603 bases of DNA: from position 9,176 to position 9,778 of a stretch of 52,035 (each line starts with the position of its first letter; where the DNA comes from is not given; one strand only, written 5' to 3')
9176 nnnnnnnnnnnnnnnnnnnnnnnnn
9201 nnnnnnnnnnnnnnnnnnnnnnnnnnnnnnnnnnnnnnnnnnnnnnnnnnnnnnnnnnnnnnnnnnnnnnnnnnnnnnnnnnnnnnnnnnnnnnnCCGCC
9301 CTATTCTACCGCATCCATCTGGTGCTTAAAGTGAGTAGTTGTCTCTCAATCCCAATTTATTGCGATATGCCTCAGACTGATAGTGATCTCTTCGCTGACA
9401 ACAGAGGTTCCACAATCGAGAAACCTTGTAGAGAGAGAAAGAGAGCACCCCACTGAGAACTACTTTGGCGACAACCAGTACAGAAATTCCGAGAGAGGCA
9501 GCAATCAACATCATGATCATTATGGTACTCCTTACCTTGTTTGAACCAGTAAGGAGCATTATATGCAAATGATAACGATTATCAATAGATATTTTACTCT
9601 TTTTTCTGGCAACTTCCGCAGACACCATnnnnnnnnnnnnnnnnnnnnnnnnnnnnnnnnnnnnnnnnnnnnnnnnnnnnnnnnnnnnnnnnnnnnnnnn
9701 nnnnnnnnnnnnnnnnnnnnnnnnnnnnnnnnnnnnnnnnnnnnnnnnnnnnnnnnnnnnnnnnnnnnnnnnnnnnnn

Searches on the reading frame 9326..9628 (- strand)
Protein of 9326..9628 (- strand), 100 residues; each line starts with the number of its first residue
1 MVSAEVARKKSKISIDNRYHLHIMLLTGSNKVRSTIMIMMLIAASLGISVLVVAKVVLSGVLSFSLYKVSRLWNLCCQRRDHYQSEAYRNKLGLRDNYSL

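Call 5: search_protein_families(library=pfam, proteins=[window:9326-9628:-], max_evalue=0.01)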
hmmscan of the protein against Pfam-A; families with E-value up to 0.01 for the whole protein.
window:9326-9628:- (100 aa): 1 family
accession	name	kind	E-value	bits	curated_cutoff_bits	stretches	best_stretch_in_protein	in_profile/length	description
PF23346.1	DUF7087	-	0.0012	19.5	27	1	8-75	53-119/134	Integral membrane domain of unknown function (DUF7087)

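Call 6: search_protein_families(library=ncbifam, proteins=[window:9326-9628:-], max_evalue=0.01)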
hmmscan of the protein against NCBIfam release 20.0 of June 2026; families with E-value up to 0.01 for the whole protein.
window:9326-9628:- (100 aa): 0 families
